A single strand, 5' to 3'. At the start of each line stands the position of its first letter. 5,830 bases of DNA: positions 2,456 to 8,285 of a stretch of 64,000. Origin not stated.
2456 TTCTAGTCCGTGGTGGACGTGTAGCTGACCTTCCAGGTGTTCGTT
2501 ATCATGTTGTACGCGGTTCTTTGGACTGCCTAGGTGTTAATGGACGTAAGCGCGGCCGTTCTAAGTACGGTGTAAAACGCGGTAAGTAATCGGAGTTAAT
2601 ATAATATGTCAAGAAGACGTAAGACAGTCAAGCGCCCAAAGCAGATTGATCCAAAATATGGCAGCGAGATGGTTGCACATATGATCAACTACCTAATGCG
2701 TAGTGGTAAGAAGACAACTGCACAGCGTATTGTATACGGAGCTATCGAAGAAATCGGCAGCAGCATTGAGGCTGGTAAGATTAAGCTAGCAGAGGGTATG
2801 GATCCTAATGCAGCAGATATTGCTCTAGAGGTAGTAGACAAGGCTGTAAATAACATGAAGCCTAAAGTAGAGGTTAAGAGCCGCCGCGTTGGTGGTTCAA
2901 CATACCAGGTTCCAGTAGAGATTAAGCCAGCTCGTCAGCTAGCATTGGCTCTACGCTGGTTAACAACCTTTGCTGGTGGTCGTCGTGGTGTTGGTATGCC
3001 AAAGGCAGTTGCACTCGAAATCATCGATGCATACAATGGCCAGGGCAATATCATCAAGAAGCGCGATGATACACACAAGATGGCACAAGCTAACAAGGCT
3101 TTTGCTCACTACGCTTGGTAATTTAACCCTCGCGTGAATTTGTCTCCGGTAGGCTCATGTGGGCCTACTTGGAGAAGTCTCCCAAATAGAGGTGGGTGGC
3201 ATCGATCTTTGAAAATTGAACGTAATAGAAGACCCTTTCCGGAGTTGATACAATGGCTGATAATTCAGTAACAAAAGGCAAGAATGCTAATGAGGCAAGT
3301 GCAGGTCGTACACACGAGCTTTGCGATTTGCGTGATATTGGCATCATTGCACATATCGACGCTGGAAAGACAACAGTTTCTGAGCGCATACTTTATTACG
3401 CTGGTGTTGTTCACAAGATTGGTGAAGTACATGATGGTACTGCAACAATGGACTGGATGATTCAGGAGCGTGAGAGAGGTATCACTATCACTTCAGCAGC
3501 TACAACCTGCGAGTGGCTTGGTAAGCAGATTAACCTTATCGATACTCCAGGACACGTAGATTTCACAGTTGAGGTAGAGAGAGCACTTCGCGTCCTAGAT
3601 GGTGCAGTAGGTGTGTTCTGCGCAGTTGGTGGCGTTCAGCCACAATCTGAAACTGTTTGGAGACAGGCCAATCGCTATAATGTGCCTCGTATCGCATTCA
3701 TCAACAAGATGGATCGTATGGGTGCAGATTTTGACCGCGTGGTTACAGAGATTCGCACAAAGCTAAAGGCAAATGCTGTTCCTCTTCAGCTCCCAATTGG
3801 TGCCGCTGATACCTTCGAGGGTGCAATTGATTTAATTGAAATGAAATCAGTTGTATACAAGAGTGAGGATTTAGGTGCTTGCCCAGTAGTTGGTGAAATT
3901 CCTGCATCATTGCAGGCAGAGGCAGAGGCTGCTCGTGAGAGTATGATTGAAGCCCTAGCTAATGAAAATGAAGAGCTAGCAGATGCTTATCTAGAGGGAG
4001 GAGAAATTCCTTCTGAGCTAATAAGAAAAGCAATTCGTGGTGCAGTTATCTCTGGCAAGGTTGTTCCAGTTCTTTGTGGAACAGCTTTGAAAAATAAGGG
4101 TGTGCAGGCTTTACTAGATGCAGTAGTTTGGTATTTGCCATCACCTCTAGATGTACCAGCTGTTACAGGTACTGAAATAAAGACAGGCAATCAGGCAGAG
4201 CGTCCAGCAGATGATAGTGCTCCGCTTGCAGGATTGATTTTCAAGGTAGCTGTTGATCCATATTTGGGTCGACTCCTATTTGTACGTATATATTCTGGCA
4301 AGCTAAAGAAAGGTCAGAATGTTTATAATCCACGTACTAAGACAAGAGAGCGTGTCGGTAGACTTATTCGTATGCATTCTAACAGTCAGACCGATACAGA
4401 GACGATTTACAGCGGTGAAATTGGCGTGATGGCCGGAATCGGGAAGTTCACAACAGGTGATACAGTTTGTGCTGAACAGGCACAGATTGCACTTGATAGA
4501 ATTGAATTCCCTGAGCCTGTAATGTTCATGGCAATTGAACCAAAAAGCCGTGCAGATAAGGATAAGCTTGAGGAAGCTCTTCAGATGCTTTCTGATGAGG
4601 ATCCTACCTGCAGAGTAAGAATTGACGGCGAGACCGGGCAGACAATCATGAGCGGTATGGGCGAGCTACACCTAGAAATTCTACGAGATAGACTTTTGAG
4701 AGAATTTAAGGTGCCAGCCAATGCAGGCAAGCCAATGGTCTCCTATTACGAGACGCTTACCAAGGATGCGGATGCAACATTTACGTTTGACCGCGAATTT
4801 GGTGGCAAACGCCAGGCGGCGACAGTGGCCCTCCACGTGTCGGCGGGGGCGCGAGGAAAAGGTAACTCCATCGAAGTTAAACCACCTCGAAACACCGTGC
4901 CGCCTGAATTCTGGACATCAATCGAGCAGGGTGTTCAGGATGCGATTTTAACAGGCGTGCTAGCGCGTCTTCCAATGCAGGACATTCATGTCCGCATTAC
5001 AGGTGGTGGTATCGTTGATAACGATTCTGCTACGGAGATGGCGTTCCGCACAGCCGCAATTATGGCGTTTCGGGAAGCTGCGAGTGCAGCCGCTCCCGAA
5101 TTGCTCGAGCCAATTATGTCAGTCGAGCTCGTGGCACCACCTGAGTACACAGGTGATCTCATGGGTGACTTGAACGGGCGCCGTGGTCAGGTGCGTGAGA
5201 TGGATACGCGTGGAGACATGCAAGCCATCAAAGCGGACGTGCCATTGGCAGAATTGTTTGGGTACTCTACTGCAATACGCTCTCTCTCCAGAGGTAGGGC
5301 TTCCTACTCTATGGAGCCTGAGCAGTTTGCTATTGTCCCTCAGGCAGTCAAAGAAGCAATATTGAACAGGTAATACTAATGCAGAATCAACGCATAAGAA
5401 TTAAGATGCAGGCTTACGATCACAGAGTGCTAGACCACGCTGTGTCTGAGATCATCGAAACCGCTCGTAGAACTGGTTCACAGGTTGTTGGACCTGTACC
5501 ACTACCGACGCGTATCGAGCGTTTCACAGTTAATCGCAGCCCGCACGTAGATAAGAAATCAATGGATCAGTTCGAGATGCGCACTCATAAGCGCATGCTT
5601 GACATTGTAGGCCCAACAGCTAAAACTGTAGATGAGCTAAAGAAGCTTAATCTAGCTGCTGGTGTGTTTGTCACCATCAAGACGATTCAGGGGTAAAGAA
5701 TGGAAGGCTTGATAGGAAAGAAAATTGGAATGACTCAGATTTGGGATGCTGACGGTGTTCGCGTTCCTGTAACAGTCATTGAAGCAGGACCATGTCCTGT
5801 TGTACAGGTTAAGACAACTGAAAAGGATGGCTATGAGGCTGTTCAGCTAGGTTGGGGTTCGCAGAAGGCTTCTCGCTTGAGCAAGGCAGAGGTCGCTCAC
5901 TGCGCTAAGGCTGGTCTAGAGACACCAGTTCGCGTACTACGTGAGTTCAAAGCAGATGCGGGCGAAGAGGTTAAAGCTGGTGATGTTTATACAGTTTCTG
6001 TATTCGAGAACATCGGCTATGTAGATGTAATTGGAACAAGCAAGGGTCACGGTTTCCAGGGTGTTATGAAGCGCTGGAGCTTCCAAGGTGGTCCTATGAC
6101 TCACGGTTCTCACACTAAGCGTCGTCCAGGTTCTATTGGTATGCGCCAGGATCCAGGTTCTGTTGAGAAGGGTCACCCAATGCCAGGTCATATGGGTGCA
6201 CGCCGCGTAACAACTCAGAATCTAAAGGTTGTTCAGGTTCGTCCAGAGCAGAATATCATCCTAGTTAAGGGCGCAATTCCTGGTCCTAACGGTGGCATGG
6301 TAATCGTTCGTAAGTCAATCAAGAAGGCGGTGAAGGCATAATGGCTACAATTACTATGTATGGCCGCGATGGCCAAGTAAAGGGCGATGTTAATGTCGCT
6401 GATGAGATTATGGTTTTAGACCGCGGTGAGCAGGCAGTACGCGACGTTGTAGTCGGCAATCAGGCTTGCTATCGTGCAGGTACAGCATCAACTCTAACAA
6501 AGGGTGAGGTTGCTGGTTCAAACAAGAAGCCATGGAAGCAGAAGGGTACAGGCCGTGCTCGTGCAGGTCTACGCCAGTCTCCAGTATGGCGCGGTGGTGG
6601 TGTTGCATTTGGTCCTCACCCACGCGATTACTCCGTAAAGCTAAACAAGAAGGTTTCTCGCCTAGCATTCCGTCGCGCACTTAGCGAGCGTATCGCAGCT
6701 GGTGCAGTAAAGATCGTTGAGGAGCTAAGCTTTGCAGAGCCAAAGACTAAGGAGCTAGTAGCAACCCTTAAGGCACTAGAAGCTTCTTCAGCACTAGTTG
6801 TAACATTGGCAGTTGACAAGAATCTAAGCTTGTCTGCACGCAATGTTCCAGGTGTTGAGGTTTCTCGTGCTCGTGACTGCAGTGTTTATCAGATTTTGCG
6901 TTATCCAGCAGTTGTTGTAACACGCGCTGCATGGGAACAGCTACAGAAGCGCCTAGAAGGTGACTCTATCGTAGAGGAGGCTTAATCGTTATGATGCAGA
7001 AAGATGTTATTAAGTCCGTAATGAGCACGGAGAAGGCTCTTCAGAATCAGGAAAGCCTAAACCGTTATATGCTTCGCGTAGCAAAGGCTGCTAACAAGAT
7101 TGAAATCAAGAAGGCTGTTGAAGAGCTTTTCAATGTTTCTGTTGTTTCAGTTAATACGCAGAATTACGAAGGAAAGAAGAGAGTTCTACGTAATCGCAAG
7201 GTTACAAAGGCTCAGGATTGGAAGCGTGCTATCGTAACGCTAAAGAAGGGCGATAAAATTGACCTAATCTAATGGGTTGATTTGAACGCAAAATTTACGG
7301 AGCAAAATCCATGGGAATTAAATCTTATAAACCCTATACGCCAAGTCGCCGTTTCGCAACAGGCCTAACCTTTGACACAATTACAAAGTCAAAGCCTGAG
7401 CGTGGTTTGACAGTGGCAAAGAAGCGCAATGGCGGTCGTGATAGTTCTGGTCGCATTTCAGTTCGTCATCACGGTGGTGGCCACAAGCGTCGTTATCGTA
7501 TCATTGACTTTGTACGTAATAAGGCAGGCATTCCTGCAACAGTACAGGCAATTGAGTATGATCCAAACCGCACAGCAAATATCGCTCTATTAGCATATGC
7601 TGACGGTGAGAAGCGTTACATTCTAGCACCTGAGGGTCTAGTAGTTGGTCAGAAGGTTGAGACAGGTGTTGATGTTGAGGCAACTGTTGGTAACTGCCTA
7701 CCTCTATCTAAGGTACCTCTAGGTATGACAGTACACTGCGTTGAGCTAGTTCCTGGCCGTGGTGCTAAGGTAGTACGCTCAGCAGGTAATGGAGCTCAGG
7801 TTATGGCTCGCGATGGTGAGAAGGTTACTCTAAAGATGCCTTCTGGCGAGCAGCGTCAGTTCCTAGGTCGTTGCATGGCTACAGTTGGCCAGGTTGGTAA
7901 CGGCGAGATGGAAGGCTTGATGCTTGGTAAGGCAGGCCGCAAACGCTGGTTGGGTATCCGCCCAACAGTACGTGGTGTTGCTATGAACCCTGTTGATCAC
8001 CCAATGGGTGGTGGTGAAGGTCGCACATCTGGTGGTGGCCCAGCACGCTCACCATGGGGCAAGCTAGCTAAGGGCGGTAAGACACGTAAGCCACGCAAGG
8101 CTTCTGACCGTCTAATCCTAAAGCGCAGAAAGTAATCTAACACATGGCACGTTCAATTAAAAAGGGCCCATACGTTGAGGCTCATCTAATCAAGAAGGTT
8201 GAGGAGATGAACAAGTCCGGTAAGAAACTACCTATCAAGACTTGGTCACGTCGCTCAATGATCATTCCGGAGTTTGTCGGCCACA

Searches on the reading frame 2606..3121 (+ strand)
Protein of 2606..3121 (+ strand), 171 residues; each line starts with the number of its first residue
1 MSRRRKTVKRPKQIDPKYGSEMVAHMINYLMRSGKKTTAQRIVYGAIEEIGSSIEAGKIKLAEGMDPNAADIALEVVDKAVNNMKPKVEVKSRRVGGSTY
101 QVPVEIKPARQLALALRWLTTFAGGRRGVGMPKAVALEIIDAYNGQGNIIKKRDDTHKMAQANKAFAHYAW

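Call 73: search_protein_families(library=pfam, proteins=[window:2606-3121:+], max_evalue=0.00001)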
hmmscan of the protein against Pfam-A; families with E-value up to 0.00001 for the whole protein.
window:2606-3121:+ (171 aa): 1 family
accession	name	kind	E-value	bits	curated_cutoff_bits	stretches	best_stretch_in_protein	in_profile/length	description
PF00177.27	Ribosomal_S7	-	2.6e-51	173.5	24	1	3-164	2-148/148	Ribosomal protein S7p/S5e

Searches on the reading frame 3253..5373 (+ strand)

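Call 73: search_protein_families(library=pfam, proteins=[window:3253-5373:+], max_evalue=0.00001)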
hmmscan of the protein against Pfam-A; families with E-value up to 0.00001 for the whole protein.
window:3253-5373:+ (706 aa): 7 families
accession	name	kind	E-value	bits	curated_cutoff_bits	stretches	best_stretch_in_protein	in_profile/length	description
PF00009.33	GTP_EFTU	-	3.9e-64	216.1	26.5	1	26-297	3-188/188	Elongation factor Tu GTP binding domain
PF14492.12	EFG_III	-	3.4e-30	104.4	27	1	419-492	1-74/75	Elongation Factor G, domain III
PF00679.30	EFG_C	-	1.5e-26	92.7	27.9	1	616-701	1-87/89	Elongation factor G C-terminus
PF03764.24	EFG_IV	-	1.7e-22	79.9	24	1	494-613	1-120/121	Elongation factor G, domain IV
PF22042.2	EF-G_D2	-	1.7e-15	57.3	27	1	324-407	1-83/84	Elongation factor G domain 2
PF03144.31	GTP_EFTU_D2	-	9.1e-15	55.3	30.3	1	339-406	1-73/73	Elongation factor Tu domain 2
PF16658.11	RF3_C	-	9.1e-07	29.2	40.1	1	422-507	9-94/132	Class II release factor RF3, C-terminal domain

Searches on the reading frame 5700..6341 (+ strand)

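Call 73: search_protein_families(library=pfam, proteins=[window:5700-6341:+], max_evalue=0.00001)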
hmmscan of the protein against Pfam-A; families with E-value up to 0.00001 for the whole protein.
window:5700-6341:+ (213 aa): 1 family
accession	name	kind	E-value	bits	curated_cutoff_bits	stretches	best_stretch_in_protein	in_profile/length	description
PF00297.29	Ribosomal_L3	-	4.8e-20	72.3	22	1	95-181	205-289/369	Ribosomal protein L3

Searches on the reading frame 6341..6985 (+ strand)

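Call 73: search_protein_families(library=pfam, proteins=[window:6341-6985:+], max_evalue=0.00001)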
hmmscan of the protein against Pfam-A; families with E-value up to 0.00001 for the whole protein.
window:6341-6985:+ (214 aa): 1 family
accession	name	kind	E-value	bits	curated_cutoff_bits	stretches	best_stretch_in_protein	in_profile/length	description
PF00573.27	Ribosomal_L4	-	1.5e-62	211.1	25.8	1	18-204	2-190/190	Ribosomal protein L4/L1 family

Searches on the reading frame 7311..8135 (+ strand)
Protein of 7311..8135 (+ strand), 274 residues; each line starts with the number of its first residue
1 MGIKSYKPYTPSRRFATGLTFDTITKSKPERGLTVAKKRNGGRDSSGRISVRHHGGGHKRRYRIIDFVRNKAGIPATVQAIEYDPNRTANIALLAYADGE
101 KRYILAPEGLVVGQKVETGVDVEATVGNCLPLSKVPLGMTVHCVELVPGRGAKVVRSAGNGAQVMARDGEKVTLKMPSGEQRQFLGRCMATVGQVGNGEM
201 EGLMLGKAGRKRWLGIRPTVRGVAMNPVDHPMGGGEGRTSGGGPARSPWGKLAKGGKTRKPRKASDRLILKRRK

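Call 73: search_protein_families(library=pfam, proteins=[window:7311-8135:+], max_evalue=0.00001)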
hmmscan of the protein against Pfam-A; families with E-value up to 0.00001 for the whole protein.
window:7311-8135:+ (274 aa): 2 families
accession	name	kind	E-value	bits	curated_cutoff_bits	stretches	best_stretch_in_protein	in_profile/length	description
PF03947.24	Ribosomal_L2_C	-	9.4e-52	174.8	33.7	1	126-250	2-126/126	Ribosomal Proteins L2, C-terminal domain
PF00181.30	Ribosomal_L2_N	-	5.7e-35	119.6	23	1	42-117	1-76/77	Ribosomal Proteins L2, RNA binding N-terminal domain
